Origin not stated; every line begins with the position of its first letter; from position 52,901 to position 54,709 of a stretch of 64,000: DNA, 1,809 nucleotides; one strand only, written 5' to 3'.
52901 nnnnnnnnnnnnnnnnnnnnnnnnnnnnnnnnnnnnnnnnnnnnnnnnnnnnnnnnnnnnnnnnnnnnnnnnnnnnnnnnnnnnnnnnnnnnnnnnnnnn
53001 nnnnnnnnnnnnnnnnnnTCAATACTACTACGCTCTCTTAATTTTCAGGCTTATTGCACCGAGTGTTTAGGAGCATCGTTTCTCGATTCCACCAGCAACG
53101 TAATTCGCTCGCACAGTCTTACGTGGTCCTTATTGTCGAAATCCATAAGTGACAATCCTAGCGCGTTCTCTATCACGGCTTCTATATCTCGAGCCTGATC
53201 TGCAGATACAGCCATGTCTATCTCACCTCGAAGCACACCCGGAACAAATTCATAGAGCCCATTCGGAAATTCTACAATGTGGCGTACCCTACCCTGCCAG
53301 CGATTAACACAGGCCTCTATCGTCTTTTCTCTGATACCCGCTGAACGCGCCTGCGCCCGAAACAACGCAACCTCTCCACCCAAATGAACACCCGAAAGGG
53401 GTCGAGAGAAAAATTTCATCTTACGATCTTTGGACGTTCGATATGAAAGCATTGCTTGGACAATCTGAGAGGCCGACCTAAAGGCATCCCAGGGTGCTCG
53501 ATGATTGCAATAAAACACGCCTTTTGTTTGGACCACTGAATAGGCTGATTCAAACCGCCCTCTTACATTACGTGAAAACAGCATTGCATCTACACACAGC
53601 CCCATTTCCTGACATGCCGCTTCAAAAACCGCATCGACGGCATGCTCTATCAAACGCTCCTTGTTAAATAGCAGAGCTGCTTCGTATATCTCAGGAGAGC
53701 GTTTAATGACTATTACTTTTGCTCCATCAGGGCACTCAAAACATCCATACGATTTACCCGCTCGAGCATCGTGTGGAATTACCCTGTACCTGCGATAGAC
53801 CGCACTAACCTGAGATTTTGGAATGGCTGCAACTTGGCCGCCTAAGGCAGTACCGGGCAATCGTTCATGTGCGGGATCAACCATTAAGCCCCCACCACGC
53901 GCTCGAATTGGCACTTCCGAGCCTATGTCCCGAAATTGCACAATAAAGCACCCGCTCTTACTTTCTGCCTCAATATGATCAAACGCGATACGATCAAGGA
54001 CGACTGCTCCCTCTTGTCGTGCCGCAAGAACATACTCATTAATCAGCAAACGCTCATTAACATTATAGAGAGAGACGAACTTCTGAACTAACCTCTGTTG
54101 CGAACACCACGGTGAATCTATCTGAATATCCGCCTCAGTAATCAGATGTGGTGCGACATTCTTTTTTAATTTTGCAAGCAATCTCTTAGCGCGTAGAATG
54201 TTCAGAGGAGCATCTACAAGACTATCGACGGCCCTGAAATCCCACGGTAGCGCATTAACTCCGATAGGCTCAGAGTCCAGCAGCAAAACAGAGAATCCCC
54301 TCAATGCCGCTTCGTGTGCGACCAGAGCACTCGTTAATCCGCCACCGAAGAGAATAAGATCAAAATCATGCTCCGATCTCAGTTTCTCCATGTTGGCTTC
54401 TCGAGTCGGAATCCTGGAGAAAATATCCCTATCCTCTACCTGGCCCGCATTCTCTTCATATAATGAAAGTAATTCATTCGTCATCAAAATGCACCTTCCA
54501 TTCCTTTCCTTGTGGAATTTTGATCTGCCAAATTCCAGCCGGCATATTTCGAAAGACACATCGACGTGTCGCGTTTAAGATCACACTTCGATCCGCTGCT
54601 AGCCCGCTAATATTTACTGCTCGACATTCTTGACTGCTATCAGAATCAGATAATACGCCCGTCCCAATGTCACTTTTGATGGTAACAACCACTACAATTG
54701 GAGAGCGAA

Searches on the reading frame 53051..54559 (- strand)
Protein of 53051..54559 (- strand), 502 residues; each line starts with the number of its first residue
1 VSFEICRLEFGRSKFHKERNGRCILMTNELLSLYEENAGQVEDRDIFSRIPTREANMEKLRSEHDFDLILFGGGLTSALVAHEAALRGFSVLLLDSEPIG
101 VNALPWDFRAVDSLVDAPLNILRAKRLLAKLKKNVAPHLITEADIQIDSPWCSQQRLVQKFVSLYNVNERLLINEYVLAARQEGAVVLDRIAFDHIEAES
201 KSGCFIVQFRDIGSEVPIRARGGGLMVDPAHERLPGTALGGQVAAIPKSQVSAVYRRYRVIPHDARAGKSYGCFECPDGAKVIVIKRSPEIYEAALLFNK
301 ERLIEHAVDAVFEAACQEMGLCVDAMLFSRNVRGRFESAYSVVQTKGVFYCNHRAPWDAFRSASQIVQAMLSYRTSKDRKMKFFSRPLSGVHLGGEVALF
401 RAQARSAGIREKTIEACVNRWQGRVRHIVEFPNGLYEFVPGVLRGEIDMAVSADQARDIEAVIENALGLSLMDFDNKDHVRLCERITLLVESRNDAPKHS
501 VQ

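Call 25: search_protein_families(library=pfam, proteins=[window:53051-54559:-], max_evalue=0.00001)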
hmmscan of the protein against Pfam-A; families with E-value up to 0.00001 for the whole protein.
window:53051-54559:- (502 aa): 0 families

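Call 32: search_protein_families(library=ncbifam, proteins=[window:53051-54559:-], max_evalue=0.01)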
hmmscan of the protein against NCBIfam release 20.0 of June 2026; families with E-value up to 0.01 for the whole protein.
window:53051-54559:- (502 aa): 3 families
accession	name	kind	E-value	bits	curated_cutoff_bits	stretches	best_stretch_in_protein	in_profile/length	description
NF009906.0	PRK13369.1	equivalog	0.00057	18.5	352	1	63-99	4-40/502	glycerol-3-phosphate dehydrogenase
NF033461.1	glycerol3P_ox_1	equivalog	0.001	17.4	840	0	51-95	5-48/607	type 1 glycerol-3-phosphate oxidase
NF008899.0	PRK12266.1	equivalog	0.0019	16.7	360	1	63-97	4-38/508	glycerol-3-phosphate dehydrogenase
